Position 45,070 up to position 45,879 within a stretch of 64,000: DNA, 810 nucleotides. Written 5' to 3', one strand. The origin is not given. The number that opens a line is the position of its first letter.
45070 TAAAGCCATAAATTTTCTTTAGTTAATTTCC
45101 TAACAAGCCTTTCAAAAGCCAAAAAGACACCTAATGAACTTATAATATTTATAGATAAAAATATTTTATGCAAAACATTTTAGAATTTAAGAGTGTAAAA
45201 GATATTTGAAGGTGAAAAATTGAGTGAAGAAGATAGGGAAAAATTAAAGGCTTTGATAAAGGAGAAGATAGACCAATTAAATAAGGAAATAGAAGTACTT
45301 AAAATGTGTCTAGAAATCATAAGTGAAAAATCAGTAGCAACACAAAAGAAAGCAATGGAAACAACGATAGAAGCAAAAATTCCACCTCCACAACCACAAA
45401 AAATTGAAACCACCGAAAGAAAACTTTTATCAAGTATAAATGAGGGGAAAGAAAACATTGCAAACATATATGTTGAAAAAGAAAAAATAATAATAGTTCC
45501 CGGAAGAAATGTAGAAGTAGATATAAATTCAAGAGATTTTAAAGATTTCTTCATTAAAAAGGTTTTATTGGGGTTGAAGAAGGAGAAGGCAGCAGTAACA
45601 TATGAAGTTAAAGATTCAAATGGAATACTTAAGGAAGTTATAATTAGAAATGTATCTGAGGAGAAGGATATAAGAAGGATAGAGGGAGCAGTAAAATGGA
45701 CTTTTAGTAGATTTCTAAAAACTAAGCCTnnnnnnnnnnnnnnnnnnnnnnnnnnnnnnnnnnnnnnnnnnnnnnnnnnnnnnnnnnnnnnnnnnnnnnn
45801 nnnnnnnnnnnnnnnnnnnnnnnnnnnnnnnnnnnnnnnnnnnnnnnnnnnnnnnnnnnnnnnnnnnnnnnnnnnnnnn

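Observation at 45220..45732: First member of a two-copy paralogous family of small coiled-coil proteins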

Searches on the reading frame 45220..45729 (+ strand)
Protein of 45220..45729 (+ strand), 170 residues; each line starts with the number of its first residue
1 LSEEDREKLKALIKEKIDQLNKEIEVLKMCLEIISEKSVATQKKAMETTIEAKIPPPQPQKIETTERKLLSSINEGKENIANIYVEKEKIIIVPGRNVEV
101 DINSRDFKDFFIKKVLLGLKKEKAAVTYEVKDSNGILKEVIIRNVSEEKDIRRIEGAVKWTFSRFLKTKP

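Call 4: search_protein_families(library=pfam, proteins=[window:45220-45729:+], max_evalue=10)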
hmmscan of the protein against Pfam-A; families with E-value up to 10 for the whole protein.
window:45220-45729:+ (170 aa): 7 families
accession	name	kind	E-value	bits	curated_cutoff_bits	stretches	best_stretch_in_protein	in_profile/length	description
PF01910.22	Thiamine_BP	-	0.019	15.3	24.9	1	25-54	17-46/92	Thiamine-binding protein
PF15669.10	CCDC24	-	0.039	14.4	27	1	7-42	147-182/190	Coiled-coil domain-containing protein 24 family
PF05974.18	DUF892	-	0.097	13.1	23.7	1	5-51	32-78/159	Domain of unknown function (DUF892)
PF14942.11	Muted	-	0.14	12.8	26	1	2-89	52-133/146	Organelle biogenesis, Muted-like protein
PF14098.11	SSPI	-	0.36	11.4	27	1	2-53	12-64/65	Small, acid-soluble spore protein I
PF06156.18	YabA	-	1.5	9.9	30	1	13-86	13-79/103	Initiation control protein YabA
PF15679.10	DUF4665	-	2.2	9.4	27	1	8-68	38-95/99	Domain of unknown function (DUF4665)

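Call 5: search_protein_families(library=ncbifam, proteins=[window:45220-45729:+], max_evalue=10)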
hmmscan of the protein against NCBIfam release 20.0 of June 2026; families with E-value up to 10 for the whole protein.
window:45220-45729:+ (170 aa): 1 family
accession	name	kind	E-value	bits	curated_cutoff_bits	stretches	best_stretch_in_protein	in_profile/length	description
NF009644.1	PRK13169.1-5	equivalog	0.0058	17.2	130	1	13-87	13-89/116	DNA replication initiation control protein YabA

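Call 6: search_solved_structures(query=window:45220-45729:+, max_evalue=10)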
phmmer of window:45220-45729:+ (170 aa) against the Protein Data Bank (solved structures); distinct sequences matched with E-value up to 10: 0.

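Call 8: find_homologous_proteins(query=window:45220-45729:+, max_evalue=0.01)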
Query window:45220-45729:+ (170 aa): 16 proteins with E <= 0.01 among 171 candidates.
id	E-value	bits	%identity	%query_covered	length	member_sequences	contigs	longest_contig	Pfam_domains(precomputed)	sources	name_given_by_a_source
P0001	5.3e-96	337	99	100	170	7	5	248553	-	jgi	-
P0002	4.9e-75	269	79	100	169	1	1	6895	-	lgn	-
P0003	8.8e-75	268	79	100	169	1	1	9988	-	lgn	-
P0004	1.6e-74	267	78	100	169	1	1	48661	-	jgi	-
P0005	2.6e-74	266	78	100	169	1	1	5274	-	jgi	-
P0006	2.2e-68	247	70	100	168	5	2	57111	-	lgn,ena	-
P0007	4.4e-67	243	71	100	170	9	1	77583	-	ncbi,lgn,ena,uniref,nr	ncbi:MAG: hypothetical protein MRT15_03800 [archaeon YNP-LCB-003-016]|uniref:hypothetical protein n=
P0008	5.9e-67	242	70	100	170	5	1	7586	-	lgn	-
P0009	8.0e-66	239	69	100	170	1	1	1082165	-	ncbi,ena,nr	ncbi:MAG: hypothetical protein NDF58_04290 [archaeon YNP-LCB-024-027]|nr:hypothetical protein [Candi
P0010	9.9e-66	239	70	100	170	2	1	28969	-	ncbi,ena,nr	ncbi:MAG: hypothetical protein NDF51_00775 [archaeon YNP-WB-040]|nr:hypothetical protein [Candidatus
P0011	1.2e-65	238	69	100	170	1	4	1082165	-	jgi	jgi:hypothetical protein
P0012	1.4e-65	238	69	100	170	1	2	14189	-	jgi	jgi:hypothetical protein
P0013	1.8e-65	238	69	100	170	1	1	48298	-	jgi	jgi:hypothetical protein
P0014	3.0e-59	218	67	100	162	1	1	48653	-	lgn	-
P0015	1.8e-48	182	58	98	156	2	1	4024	-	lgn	-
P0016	6.8e-7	48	23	92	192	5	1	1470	-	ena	-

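Call 12: find_homologous_proteins(query=A1, max_evalue=0.1)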
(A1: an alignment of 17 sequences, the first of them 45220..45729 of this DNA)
Query A1 (17 sequences) (170 aa, profile of the alignment): 913 proteins with E <= 0.1 among 8000 candidates; the best 120 are listed.
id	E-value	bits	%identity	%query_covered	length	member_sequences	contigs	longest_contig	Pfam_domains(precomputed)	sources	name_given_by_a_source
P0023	1.6e-76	274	28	92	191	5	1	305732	-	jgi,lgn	jgi:hypothetical protein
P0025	2.6e-76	274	29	92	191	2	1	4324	-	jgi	jgi:hypothetical protein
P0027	4.6e-76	273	29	92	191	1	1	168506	-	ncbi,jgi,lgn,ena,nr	ncbi:MAG: hypothetical protein LM601_03100 [Candidatus Verstraetearchaeota archaeon]|nr:hypothetical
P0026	5.1e-76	273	29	91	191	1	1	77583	-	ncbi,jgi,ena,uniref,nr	ncbi:MAG: hypothetical protein MRT15_07530 [archaeon YNP-LCB-003-016]|uniref:hypothetical protein n=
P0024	6.5e-76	272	30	91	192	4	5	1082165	-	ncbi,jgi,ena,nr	ncbi:MAG: hypothetical protein NDF58_04195 [archaeon YNP-LCB-024-027]|jgi:hypothetical protein|nr:hy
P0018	7.0e-76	272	27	99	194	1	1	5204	-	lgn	-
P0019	7.8e-76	272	27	99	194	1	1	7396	-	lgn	-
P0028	9.0e-76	272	29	91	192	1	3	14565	-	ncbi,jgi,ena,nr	ncbi:MAG: hypothetical protein NDF51_01040 [archaeon YNP-WB-040]|jgi:hypothetical protein|nr:hypothe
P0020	1.2e-75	271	27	99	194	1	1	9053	-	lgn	-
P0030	2.3e-75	271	29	91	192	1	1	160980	-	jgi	-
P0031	2.6e-74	267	30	91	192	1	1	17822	-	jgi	jgi:hypothetical protein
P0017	3.6e-74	267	24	94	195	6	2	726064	-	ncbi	ncbi:MAG: hypothetical protein QW743_02790 [Candidatus Methanomethylicia archaeon]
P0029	6.6e-71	256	25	92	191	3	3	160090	-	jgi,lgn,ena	-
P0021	3.1e-70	254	28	99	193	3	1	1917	-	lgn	-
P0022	5.6e-70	253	37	31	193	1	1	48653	-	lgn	-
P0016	9.4e-62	226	23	92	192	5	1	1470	-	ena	-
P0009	2.7e-60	221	69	100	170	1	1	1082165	-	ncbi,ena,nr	ncbi:MAG: hypothetical protein NDF58_04290 [archaeon YNP-LCB-024-027]|nr:hypothetical protein [Candi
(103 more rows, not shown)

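Call 17: search_protein_representatives(alignment_id=A1)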
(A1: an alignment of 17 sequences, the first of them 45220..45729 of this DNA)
Query: 17 sequences, 192 profile positions. Proteins with E-value up to 0.001 (for the whole library): 429; up to 1e-10: 308; up to 1e-30: 51. The best 150 are listed.
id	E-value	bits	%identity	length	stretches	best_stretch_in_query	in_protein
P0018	2.2e-76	272.2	-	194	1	1-191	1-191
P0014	3.5e-49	183.5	-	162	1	4-189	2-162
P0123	2.6e-42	161.1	-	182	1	5-189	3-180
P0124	3.9e-42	160.5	-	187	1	3-187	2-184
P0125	4.8e-42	160.2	-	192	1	5-189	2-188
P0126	1.6e-41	158.5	-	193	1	3-190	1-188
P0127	1.5e-40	155.3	-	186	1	4-189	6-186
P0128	3.7e-40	154.1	-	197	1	5-189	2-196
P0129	3.8e-40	154.0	-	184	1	3-190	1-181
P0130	8.2e-40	152.9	-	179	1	7-189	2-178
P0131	8.3e-39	149.7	-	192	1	4-189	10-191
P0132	1.5e-38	148.9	-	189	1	4-188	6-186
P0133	1.8e-38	148.5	-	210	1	4-190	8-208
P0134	4.3e-38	147.3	-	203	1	3-189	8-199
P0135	2.1e-37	145.1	-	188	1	3-189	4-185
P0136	1.2e-36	142.6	-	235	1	1-189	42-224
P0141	7.9e-36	139.9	-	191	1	4-190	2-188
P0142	9.7e-36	139.6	-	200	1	5-189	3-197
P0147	3.5e-35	137.8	-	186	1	3-187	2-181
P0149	1.2e-34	136.1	-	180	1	3-187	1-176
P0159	1.0e-31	126.5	-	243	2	65-189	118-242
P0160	1.1e-31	126.4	-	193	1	2-190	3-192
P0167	3.6e-31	124.8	-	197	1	3-189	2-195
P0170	8.2e-31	123.6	-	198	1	3-187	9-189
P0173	1.6e-30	122.6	-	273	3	59-189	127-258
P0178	2.8e-30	121.8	-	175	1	7-189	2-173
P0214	2.1e-27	112.5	-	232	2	79-188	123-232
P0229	3.0e-26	108.7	-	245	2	48-188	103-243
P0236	1.8e-25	106.2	-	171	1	8-185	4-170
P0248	4.3e-24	101.7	-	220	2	62-188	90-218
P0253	9.0e-24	100.6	-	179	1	8-185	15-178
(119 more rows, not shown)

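Call 22: predict_structure(alignment_id=A2)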
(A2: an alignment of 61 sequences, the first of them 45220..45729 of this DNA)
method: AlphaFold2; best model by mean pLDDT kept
length: 170 residues; sequences in the alignment: 61
mean_pLDDT: 82.5   pTM: 0.58
mean pLDDT of the five models: 82.5, 82.5, 82.4, 82.3, 80.3
residues with pLDDT >= 90: 112; 70-90: 22; 50-70: 8; < 50: 28
segments of 3 or more residues with pLDDT < 50: 38-64
pLDDT, mean of each block of 10 residues (from residue 1): 88 95 92 63 38 34 64 92 93 94 95 96 94 96 93 96 80
secondary structure, 60 per line:
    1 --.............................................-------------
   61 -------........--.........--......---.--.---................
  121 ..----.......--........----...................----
elements in order: H3-47 E68-75 E78-86 E89-94 H105-122 E127-133 E136-143 H148-165

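Call 26: find_related_loci(query=A4, collection=genome_contigs, flank=6000)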
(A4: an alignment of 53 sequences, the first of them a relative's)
Query A4 (192 aa) in genome_contigs; peptide patterns used: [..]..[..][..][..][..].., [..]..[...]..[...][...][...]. (x = any residue, [..] = any of these).
401 stretches matched a pattern; 369 encode a relative of the query (tblastn E <= 1e-3); the best 80 are kept; 80 distinct loci.
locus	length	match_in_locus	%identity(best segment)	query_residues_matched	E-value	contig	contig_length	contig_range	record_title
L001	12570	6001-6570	67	3-192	8e-84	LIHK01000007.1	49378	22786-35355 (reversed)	MAG: Candidatus Bathyarchaeota archaeon BA2 ba2_06, whole genome shotgun sequence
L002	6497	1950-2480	75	16-192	2e-80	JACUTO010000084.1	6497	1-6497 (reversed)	MAG: Candidatus Bathyarchaeota archaeon isolate Kmv02 NODE_5603_length_6497_cov_36.651661, whole genome shotgun sequence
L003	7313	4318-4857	69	13-192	2e-79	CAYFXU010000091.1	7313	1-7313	MAG TPA_asm: uncultured Candidatus Bathyarchaeia archaeon isolate ERP108616_co2_244 genome assembly, contig: NODE_20600_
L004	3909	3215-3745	69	16-192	7e-79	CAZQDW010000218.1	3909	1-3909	MAG TPA_asm: uncultured Candidatus Bathyarchaeia archaeon isolate SRP231805_co3_288 genome assembly, contig: NODE_31053_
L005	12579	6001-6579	64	1-192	5e-78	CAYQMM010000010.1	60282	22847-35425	MAG TPA_asm: uncultured Candidatus Bathyarchaeia archaeon isolate binchicken_co178_122 genome assembly, contig: NODE_916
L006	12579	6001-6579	63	1-192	1e-76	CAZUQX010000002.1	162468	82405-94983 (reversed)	MAG TPA_asm: uncultured Candidatus Bathyarchaeia archaeon isolate SRP323688_co1_42 genome assembly, contig: NODE_178_len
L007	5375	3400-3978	61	1-192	6e-76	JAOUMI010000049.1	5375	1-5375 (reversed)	MAG: Candidatus Bathyarchaeota archaeon isolate 8_1_July_SF_Bin33 8_1_July_SF_Bin33_scaffold_8586_c1, whole genome shotg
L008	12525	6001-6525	67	16-190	3e-75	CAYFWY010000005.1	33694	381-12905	MAG TPA_asm: uncultured Candidatus Bathyarchaeia archaeon isolate ERP108616_co2_35 genome assembly, contig: NODE_1566_le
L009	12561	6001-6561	62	6-192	5e-74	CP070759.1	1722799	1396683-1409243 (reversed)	MAG: Candidatus Bathyarchaeota archaeon isolate bin28 chromosome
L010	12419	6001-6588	61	5-192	1e-73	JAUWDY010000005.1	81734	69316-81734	MAG: Candidatus Bathyarchaeota archaeon isolate CSMAG_2176 CSMAG_2176_k141_1210315_length_81734_cov_12.9968, whole genom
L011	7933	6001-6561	61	6-192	8e-73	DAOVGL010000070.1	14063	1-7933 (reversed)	MAG TPA_asm: Candidatus Bathyarchaeota archaeon isolate CSMAG_1134 CSMAG_1134_k141_4795511_length_14063_cov_9.8535, whol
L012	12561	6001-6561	61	1-188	3e-72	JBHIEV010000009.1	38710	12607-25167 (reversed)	MAG: Candidatus Bathyarchaeia archaeon isolate b2.sp2_bin.20 NODE_129_length_38710_cov_15.880999, whole genome shotgun s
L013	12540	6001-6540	62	14-192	3e-72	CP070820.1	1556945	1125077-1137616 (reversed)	MAG: Candidatus Bathyarchaeum sp. isolate bin115 chromosome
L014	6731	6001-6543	66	13-191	4e-72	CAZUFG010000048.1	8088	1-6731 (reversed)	MAG TPA_asm: uncultured Candidatus Bathyarchaeia archaeon isolate binchicken_co10_144 genome assembly, contig: NODE_7853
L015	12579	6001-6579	60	1-192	1e-71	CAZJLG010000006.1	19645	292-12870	MAG TPA_asm: uncultured Candidatus Bathyarchaeia archaeon isolate binchicken_co150_774 genome assembly, contig: NODE_606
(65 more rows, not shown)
